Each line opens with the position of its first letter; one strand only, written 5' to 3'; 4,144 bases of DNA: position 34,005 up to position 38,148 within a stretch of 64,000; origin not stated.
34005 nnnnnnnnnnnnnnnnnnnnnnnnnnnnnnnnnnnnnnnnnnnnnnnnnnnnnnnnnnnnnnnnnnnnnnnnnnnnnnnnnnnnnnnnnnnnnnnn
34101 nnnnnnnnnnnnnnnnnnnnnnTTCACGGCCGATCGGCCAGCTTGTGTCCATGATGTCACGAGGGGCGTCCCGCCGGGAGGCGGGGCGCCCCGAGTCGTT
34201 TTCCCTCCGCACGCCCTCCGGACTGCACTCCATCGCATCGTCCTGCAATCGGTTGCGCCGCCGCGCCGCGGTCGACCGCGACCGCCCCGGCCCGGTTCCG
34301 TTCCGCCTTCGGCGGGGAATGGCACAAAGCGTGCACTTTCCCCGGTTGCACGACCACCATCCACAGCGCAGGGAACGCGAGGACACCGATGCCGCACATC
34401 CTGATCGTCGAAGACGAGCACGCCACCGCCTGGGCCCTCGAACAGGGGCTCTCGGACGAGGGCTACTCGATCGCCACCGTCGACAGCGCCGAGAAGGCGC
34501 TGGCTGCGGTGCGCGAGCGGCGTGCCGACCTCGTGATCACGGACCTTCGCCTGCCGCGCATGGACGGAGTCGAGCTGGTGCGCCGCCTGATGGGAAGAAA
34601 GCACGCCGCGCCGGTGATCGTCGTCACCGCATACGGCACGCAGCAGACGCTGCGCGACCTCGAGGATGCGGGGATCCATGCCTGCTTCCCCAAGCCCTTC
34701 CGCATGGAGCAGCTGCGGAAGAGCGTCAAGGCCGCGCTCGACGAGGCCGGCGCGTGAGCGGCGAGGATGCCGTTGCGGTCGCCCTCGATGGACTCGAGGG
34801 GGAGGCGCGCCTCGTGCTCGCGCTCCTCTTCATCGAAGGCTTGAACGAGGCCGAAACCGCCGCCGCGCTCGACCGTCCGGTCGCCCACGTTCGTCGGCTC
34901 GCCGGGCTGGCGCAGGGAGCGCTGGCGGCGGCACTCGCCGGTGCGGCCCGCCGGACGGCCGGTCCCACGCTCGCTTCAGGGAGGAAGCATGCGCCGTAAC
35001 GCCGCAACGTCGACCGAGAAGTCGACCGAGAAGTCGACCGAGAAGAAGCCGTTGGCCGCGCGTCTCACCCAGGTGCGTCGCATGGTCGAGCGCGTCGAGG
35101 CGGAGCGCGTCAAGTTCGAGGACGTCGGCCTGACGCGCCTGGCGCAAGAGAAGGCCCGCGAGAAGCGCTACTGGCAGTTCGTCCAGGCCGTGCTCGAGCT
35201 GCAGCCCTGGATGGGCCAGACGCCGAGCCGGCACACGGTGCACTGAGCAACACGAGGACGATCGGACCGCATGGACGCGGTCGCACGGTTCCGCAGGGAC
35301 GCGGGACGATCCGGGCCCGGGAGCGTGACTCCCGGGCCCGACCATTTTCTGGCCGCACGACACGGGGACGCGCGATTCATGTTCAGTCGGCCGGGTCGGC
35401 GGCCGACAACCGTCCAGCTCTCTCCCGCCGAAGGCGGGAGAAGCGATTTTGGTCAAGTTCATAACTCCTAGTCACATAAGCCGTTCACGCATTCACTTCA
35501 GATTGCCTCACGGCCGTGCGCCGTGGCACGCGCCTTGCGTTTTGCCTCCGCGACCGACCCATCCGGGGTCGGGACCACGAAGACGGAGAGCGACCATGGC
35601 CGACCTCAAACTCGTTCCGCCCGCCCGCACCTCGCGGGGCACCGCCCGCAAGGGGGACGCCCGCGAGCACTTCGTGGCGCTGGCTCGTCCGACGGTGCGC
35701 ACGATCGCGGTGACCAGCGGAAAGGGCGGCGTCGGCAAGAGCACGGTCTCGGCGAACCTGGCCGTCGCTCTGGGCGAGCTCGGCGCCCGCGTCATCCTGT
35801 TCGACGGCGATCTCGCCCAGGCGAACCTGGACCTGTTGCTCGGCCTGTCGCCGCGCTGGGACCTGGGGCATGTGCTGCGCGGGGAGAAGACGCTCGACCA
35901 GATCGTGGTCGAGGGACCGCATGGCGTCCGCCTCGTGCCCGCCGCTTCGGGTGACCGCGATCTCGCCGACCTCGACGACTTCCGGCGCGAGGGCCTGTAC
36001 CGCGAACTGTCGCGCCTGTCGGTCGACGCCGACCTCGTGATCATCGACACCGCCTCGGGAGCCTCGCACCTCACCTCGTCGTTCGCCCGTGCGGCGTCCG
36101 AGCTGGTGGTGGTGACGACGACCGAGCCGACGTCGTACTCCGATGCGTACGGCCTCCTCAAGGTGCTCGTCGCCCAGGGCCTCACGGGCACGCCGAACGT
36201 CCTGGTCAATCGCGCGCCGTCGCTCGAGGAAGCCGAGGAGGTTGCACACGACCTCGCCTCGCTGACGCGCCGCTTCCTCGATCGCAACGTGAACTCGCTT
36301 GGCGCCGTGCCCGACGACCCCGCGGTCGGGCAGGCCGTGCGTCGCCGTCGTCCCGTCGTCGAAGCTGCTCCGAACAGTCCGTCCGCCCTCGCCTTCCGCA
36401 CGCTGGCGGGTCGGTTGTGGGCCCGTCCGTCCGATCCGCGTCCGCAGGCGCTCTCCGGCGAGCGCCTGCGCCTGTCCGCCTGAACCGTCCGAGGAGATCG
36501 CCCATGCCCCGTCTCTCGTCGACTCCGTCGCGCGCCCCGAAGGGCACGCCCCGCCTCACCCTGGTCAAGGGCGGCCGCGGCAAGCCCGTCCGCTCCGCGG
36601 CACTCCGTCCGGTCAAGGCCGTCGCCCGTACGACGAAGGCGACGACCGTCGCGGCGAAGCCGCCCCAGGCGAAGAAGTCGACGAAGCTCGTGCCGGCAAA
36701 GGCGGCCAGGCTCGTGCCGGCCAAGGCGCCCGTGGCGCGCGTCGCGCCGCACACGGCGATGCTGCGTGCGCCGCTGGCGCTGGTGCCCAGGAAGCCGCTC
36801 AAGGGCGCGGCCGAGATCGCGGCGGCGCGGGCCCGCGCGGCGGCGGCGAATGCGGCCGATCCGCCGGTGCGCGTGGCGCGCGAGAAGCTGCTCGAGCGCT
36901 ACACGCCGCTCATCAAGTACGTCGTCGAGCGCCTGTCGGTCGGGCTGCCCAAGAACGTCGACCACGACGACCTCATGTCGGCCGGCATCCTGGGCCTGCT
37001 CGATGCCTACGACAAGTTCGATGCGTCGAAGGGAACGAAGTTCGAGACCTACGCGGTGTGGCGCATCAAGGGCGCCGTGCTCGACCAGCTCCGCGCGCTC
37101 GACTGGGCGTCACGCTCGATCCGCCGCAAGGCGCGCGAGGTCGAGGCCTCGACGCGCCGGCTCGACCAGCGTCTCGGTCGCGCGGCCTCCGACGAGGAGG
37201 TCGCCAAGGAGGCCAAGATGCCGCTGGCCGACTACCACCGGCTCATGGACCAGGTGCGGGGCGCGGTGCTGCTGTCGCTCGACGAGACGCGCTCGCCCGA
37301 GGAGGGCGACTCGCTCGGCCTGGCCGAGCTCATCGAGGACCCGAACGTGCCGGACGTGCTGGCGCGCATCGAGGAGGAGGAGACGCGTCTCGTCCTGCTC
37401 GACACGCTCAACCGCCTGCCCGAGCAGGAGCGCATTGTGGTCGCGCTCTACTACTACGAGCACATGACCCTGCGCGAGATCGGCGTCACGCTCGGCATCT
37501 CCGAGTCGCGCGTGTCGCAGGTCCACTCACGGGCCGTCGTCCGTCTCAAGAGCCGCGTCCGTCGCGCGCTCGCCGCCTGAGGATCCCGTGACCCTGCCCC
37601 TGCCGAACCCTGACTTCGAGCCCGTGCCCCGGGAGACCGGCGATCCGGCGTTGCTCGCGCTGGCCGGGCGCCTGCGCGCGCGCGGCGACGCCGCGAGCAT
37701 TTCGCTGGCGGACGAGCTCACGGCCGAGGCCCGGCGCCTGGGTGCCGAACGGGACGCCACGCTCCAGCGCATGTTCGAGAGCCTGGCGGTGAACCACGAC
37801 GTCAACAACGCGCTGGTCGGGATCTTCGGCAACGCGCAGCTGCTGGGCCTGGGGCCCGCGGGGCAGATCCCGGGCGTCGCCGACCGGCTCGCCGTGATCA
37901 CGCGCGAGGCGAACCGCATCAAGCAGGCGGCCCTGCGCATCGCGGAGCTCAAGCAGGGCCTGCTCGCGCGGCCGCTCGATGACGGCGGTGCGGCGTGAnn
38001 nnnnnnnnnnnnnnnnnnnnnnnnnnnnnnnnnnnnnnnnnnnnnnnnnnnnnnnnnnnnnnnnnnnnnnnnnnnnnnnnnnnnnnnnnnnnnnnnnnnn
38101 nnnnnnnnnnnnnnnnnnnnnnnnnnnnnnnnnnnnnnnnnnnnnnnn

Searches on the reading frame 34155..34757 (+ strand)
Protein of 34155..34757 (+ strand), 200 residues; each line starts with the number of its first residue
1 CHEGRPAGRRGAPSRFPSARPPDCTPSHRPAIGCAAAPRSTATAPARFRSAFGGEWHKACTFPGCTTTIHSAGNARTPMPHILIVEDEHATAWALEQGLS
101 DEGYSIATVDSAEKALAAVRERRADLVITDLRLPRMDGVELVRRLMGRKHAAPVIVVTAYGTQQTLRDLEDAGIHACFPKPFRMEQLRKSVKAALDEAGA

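Call 8: search_protein_families(library=pfam, proteins=[window:34155-34757:+], max_evalue=0.01)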
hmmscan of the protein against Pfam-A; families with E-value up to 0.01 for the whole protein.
window:34155-34757:+ (200 aa): 2 families
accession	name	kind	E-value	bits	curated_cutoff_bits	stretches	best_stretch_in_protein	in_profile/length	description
PF00072.30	Response_reg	-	4.6e-28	98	30.2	1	82-191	1-110/111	Response regulator receiver domain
PF23198.2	PDE8A_N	-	0.00045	20.6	29.6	1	85-157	16-89/147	PDE8A-like, N-terminal domain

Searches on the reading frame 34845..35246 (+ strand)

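Call 8: search_protein_families(library=pfam, proteins=[window:34845-35246:+], max_evalue=0.01)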
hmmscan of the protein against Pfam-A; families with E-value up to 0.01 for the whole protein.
window:34845-35246:+ (133 aa): 0 families

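Call 43: search_protein_families(library=ncbifam, proteins=[window:34845-35246:+], max_evalue=0.001)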
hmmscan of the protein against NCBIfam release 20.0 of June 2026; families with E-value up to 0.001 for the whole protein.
window:34845-35246:+ (133 aa): 0 families

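Call 66: search_protein_families(library=pfam, proteins=[window:34845-35246:+], max_evalue=1)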
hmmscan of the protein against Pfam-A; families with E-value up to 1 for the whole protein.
window:34845-35246:+ (133 aa): 3 families
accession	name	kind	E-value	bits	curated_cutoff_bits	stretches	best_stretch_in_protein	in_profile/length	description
PF19594.4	DUF6099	-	0.036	14.6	25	1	59-116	67-126/142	Family of unknown function (DUF6099)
PF01250.22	Ribosomal_S6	-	0.14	12.8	27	1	65-106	12-53/90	Ribosomal protein S6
PF04788.19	DUF620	-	0.64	9.8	22.5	0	21-54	65-98/243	Protein of unknown function (DUF620)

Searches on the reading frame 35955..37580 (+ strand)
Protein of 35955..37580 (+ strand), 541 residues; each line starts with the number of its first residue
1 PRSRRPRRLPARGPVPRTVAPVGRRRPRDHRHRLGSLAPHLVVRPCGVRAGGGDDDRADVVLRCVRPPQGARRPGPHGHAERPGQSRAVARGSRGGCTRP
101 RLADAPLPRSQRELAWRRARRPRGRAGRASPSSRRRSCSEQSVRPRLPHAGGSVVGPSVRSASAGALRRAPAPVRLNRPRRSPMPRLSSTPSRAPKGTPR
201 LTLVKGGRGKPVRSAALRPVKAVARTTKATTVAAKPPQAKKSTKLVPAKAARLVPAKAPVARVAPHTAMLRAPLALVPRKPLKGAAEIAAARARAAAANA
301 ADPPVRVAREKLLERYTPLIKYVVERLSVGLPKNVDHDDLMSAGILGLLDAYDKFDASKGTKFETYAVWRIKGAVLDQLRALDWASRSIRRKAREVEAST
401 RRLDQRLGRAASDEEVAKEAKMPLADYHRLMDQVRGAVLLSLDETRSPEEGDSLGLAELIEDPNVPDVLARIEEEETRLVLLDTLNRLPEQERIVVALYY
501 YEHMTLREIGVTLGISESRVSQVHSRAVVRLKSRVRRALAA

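Call 8: search_protein_families(library=pfam, proteins=[window:35955-37580:+], max_evalue=0.01)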
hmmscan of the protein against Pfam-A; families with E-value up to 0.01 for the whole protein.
window:35955-37580:+ (541 aa): 5 families
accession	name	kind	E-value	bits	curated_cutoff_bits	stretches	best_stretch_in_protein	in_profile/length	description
PF04542.20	Sigma70_r2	-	5.8e-17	61.7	24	1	312-384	1-70/71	Sigma-70 region 2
PF04545.22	Sigma70_r4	-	2e-16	59.7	24.1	1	485-532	2-49/50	Sigma-70, region 4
PF04539.22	Sigma70_r3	-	6.5e-11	42.6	25.3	1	393-463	3-69/78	Sigma-70 region 3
PF08281.18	Sigma70_r4_2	-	2.7e-10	40.2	25.7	1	480-531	3-54/54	Sigma-70, region 4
PF13384.12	HTH_23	-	0.00069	19.8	24.6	1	490-526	4-40/50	Homeodomain-like domain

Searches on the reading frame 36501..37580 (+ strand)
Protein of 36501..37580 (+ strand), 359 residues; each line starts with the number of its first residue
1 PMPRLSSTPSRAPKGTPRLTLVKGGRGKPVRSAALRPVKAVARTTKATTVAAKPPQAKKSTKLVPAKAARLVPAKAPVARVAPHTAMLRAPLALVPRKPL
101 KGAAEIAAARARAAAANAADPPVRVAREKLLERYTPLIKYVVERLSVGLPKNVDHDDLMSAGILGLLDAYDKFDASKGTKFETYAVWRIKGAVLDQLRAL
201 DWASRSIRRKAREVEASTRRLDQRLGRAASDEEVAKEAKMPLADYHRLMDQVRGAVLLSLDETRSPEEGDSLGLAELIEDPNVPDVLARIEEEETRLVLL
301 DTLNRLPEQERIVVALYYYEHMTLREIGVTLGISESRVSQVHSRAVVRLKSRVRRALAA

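Call 43: search_protein_families(library=ncbifam, proteins=[window:36501-37580:+], max_evalue=0.001)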
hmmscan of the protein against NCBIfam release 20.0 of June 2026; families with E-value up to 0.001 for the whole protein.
window:36501-37580:+ (359 aa): 72 families (the best 25 are shown)
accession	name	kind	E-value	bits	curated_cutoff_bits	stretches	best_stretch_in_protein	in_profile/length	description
NF004935.0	PRK06288.1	equivalog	1.5e-80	270.7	343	1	126-353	34-262/270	RNA polymerase sigma factor WhiG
TIGR02479.1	FliA_WhiG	subfamily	4.3e-75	252.3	189.6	1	130-353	1-223/224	FliA/WhiG family RNA polymerase sigma factor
NF005413.0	PRK06986.1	subfamily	6.5e-70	235.7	201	1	124-355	12-238/241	RNA polymerase sigma factor FliA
NF005809.0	PRK07670.1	equivalog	4e-66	223.1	326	1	125-355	23-252/255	FliA/WhiG family RNA polymerase sigma factor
NF004572.0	PRK05911.1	equivalog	3.2e-50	170.9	378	1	127-352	25-252/257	RNA polymerase sigma factor sigma-28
TIGR02980.1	SigBFG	subfamily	2.5e-35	122.2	234.35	1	126-353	4-226/227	SigB/SigF/SigG family RNA polymerase sigma factor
TIGR02937.1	sigma70-ECF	superfamily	4.8e-34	117.4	42.9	1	126-352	2-164/165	sigma-70 family RNA polymerase sigma factor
NF009091.0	PRK12427.1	equivalog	8.5e-34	117.2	339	1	128-353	18-231/233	FliA/WhiG family RNA polymerase sigma factor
TIGR02997.1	Sig70-cyanoRpoD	subfamily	1e-26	93.9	384.5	1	150-349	96-297/298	RNA polymerase sigma factor, RpoD/SigA family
NF005514.0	PRK07122.1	subfamily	1.1e-26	93.5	372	1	117-352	32-262/264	RNA polymerase sigma factor SigF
NF005644.0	PRK07408.1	subfamily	8.7e-26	91.1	261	1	126-354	28-254/258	RNA polymerase sigma factor SigF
TIGR02885.1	spore_sigF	equivalog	9e-26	91.1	321.45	1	125-352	11-230/231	RNA polymerase sporulation sigma factor SigF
NF004052.0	PRK05572.1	subfamily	2.9e-25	89.2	311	1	125-353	32-250/252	SigF/SigG family RNA polymerase sporulation sigma factor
NF005920.0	PRK07921.1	subfamily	1.5e-24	86.6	464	1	100-352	67-317/328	RNA polymerase sigma factor SigB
TIGR02394.1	rpoS_proteo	equivalog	1.6e-24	86.9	378.7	1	125-355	46-276/285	RNA polymerase sigma factor RpoS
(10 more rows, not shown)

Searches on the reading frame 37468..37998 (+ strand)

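Call 8: search_protein_families(library=pfam, proteins=[window:37468-37998:+], max_evalue=0.01)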
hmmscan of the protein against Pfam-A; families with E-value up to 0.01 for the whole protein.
window:37468-37998:+ (176 aa): 0 families

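Call 43: search_protein_families(library=ncbifam, proteins=[window:37468-37998:+], max_evalue=0.001)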
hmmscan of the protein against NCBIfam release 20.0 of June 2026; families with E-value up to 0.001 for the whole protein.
window:37468-37998:+ (176 aa): 0 families

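Call 66: search_protein_families(library=pfam, proteins=[window:37468-37998:+], max_evalue=1)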
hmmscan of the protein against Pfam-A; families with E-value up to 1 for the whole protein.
window:37468-37998:+ (176 aa): 1 family
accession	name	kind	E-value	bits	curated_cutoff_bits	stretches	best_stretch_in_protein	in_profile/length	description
PF00512.31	HisKA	-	0.019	15.4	26.9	1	108-153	9-52/66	His Kinase A (phospho-acceptor) domain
